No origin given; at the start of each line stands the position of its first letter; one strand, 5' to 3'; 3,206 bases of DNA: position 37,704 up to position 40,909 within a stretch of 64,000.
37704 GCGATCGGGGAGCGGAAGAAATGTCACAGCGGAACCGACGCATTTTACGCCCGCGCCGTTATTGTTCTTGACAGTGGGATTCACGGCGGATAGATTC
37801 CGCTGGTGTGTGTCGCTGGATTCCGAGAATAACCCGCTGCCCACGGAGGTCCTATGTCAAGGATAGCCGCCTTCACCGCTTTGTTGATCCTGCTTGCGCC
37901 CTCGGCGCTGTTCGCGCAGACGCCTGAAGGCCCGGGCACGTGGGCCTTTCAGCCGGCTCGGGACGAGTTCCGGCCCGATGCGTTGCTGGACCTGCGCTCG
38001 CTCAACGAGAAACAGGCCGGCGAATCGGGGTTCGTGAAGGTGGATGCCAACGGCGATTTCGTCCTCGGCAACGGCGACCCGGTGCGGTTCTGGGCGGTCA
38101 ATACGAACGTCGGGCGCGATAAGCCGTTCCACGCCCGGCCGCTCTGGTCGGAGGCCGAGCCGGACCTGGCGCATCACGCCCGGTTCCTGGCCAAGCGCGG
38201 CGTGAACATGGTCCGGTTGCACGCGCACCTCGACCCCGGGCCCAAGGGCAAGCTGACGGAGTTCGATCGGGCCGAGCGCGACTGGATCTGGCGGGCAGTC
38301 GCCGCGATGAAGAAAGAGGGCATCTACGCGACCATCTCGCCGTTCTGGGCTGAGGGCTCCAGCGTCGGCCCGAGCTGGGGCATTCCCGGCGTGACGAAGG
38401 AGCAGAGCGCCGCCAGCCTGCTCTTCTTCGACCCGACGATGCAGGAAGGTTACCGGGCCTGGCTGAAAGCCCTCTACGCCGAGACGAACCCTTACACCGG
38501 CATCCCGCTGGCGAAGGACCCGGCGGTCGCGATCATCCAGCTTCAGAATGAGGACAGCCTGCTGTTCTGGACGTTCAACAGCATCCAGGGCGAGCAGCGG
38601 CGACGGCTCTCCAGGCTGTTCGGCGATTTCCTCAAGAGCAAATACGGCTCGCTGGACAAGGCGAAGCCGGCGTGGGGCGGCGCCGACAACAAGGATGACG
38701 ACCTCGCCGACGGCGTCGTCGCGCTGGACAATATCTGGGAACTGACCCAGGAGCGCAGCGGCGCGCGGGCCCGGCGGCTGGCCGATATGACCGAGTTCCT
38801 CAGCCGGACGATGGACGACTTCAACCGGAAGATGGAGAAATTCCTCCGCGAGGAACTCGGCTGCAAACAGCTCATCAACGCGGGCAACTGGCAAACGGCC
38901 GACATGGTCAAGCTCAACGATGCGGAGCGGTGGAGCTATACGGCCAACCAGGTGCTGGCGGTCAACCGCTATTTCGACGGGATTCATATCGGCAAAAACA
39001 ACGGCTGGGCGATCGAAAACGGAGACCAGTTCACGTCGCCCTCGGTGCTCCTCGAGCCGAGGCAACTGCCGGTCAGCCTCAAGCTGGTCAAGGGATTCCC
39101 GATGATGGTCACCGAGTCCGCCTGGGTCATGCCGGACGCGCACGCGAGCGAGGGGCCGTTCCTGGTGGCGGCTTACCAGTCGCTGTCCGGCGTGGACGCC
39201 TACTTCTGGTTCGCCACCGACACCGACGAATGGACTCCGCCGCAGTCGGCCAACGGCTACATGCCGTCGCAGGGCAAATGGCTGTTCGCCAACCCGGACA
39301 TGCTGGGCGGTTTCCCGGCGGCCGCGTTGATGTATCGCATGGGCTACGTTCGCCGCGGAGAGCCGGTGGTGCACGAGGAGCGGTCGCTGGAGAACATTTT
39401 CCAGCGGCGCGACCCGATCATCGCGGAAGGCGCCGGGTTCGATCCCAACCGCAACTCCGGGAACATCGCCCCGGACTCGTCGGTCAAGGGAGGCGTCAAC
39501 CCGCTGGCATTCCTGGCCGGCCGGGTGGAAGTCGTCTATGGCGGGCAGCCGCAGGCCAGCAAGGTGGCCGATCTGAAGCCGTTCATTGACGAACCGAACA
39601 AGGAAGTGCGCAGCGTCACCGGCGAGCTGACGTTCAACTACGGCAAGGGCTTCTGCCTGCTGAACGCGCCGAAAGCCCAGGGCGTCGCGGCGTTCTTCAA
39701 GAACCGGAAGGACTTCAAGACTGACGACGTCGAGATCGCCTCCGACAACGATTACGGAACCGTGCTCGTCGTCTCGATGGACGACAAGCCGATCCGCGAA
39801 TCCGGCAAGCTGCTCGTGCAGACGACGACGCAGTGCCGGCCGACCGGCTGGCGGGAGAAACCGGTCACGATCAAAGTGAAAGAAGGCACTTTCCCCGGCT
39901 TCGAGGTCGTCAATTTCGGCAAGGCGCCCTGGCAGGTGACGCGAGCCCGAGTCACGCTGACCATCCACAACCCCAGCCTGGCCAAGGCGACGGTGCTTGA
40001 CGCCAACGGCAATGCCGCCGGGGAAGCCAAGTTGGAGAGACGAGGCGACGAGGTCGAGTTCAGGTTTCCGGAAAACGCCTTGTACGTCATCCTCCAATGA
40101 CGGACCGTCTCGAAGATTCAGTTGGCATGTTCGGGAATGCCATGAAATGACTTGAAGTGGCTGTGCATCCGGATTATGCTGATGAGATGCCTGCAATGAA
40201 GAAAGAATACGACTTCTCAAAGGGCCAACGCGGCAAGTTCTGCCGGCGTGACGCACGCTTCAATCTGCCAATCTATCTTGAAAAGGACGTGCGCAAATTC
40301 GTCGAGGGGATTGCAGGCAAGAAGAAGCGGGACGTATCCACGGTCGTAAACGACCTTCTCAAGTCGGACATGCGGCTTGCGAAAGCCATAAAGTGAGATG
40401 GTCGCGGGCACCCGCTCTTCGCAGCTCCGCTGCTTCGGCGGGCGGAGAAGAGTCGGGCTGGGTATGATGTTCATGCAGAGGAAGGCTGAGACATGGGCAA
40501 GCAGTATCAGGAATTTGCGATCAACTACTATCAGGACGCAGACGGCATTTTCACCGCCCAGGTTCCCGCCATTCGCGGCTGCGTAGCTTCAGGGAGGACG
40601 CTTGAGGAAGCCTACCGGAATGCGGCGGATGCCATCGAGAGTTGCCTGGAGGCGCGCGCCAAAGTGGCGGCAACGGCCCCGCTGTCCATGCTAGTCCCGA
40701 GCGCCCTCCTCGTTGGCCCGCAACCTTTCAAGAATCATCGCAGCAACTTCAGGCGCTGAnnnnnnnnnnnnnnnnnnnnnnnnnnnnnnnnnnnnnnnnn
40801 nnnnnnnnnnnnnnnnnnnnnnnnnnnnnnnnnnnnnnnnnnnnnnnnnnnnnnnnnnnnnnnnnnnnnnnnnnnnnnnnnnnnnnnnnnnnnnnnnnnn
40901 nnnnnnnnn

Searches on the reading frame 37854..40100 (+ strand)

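Call 10: search_protein_families(library=pfam, proteins=[window:37854-40100:+], max_evalue=0.01)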
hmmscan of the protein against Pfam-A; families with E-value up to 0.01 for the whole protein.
window:37854-40100:+ (748 aa): 0 families

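Call 78: search_protein_families(library=padloc, proteins=[window:37854-40100:+], max_evalue=0.01)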
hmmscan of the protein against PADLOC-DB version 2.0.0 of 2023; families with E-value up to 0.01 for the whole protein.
window:37854-40100:+ (748 aa): 1 family
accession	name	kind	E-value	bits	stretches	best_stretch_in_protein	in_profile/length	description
PDLC01194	Cas11d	-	0.0013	17.2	1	236-320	121-194/202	CAS-I-D; effector_SS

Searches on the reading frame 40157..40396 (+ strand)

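Call 10: search_protein_families(library=pfam, proteins=[window:40157-40396:+], max_evalue=0.01)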
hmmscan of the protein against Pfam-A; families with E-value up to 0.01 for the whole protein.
window:40157-40396:+ (79 aa): 0 families

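Call 78: search_protein_families(library=padloc, proteins=[window:40187-40396:+], max_evalue=0.01)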
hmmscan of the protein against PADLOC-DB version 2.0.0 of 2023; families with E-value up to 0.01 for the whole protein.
window:40187-40396:+ (69 aa): 0 families

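Call 96: search_protein_families(library=pfam, proteins=[window:40187-40396:+], max_evalue=1)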
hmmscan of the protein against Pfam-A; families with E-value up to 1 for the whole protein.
window:40187-40396:+ (69 aa): 4 families
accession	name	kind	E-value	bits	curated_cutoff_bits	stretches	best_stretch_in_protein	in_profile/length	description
PF15753.10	BLOC1S3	-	0.027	14.9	27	1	30-67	104-141/172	Biogenesis of lysosome-related organelles complex 1 subunit 3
PF19891.5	DUF6364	-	0.053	14.4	27.3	1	29-64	7-42/70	Family of unknown function (DUF6364)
PF02075.23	RuvC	-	0.12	12.7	22.2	1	26-60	95-129/148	Crossover junction endodeoxyribonuclease RuvC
PF10229.14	MMADHC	-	0.16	12.1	27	1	14-62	38-84/272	Methylmalonic aciduria and homocystinuria type D protein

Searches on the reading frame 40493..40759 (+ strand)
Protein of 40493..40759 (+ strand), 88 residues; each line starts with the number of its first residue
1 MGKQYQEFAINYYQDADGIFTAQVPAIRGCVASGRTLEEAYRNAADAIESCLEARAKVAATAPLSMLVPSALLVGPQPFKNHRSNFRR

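Call 10: search_protein_families(library=pfam, proteins=[window:40493-40759:+], max_evalue=0.01)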
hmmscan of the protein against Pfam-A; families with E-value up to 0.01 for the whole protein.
window:40493-40759:+ (88 aa): 2 families
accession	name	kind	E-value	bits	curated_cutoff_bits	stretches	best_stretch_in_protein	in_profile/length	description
PF15919.11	HicB_lk_antitox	-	3.5e-06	27.6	27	1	14-62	7-55/123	HicB_like antitoxin of bacterial toxin-antitoxin system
PF21748.3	UPF0150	-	5e-06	26.8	27.3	1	16-52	17-53/64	UPF0150-like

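Call 78: search_protein_families(library=padloc, proteins=[window:40493-40759:+], max_evalue=0.01)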
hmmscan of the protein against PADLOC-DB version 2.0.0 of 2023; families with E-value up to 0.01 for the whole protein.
window:40493-40759:+ (88 aa): 0 families
